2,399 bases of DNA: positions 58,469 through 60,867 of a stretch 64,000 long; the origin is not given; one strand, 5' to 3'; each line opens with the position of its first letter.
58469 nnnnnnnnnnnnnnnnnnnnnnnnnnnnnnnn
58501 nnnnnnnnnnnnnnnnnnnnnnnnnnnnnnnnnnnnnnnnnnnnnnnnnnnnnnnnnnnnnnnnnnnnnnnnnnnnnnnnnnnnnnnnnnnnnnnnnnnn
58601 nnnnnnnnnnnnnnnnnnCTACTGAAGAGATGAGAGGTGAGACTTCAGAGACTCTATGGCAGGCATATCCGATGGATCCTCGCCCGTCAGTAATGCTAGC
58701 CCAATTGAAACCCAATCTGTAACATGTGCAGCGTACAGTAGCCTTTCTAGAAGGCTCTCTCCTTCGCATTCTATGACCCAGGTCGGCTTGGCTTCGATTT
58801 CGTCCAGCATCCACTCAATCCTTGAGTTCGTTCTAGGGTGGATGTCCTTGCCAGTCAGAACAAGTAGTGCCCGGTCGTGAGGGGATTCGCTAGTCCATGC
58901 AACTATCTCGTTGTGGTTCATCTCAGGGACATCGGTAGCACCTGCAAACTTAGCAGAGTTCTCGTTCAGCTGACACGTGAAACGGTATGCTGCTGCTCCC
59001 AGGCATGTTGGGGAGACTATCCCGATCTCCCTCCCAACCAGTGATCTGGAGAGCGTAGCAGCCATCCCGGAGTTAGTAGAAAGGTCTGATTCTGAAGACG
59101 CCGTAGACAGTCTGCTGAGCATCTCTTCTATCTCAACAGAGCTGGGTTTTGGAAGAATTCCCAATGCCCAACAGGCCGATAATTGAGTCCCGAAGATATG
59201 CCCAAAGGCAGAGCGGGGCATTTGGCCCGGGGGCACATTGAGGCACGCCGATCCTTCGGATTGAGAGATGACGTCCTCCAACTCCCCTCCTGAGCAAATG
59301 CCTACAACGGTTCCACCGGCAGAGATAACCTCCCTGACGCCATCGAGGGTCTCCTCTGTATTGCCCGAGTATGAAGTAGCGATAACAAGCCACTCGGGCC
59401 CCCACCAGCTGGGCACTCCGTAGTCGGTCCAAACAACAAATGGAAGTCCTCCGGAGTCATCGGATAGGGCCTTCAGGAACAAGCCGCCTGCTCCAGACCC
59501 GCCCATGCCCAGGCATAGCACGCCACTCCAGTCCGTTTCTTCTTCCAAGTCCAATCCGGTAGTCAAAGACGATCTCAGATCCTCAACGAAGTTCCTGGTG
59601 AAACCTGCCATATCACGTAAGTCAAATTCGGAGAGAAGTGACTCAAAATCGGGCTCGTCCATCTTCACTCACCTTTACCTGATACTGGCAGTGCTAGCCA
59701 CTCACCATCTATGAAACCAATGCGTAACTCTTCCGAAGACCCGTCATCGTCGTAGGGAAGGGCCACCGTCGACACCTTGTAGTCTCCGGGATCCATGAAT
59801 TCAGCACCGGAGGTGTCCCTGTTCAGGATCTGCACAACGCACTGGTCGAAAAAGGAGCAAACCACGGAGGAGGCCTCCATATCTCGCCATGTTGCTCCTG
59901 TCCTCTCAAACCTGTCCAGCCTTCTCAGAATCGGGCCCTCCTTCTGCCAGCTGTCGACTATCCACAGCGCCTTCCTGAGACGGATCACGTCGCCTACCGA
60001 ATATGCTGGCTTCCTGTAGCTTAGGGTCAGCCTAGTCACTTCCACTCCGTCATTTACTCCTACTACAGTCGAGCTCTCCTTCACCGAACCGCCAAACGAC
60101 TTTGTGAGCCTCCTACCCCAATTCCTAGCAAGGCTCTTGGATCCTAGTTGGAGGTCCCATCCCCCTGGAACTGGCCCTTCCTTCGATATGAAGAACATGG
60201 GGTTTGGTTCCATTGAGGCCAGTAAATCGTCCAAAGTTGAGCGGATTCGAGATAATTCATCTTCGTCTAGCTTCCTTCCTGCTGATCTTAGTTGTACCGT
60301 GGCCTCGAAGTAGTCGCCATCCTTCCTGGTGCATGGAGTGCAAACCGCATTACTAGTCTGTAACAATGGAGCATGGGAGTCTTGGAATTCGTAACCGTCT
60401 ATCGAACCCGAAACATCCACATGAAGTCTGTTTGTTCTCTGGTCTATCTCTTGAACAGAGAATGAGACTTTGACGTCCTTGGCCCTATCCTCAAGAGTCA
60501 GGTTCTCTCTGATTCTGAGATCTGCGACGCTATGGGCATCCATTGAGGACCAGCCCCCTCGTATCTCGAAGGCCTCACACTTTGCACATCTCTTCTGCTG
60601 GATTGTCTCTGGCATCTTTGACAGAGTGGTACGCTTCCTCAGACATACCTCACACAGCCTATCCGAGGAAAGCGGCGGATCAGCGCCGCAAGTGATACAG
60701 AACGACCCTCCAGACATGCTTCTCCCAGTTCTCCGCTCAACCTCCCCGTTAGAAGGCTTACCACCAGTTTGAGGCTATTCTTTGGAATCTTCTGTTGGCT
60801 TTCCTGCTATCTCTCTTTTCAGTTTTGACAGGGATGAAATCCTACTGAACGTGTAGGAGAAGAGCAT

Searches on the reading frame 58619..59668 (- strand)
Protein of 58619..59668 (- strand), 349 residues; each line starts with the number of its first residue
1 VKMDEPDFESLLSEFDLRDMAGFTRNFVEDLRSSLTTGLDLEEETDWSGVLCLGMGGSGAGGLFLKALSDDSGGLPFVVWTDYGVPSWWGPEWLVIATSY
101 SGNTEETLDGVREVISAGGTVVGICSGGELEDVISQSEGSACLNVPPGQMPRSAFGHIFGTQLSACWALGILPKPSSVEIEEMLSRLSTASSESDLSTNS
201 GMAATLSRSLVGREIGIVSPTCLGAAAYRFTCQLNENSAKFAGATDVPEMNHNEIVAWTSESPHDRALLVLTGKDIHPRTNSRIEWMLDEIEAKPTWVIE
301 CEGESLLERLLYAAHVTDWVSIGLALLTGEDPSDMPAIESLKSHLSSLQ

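Call 54: search_protein_families(library=pfam, proteins=[window:58619-59668:-], max_evalue=0.01)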
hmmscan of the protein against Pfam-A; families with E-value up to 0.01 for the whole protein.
window:58619-59668:- (349 aa): 2 families
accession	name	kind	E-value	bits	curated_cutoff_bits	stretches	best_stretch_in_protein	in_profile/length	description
PF10432.14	bact-PGI_C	-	3e-33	115.3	24.5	1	203-345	5-151/151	Bacterial phospho-glucose isomerase C-terminal SIS domain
PF01380.27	SIS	-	1e-05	25.8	25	1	50-170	8-129/131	SIS domain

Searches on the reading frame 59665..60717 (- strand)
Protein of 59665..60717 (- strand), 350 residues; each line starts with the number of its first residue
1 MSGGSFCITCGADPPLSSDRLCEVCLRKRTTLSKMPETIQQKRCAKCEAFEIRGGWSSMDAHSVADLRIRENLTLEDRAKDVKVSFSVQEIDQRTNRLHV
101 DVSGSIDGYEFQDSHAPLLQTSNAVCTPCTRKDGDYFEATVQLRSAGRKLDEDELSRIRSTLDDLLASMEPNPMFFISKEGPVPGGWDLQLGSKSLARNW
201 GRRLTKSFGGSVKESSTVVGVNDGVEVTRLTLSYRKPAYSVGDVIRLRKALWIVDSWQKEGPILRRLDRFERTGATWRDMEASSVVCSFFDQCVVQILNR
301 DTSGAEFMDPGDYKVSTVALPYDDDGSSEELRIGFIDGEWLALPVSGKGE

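Call 52: search_protein_families(library=pfam, proteins=[window:59665-60717:-], max_evalue=0.0001)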
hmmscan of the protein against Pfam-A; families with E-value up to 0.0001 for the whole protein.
window:59665-60717:- (350 aa): 1 family
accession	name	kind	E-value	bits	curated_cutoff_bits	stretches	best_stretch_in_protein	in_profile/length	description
PF04981.18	NMD3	-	2.1e-38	132.7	24.9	1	7-234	1-241/243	NMD3 family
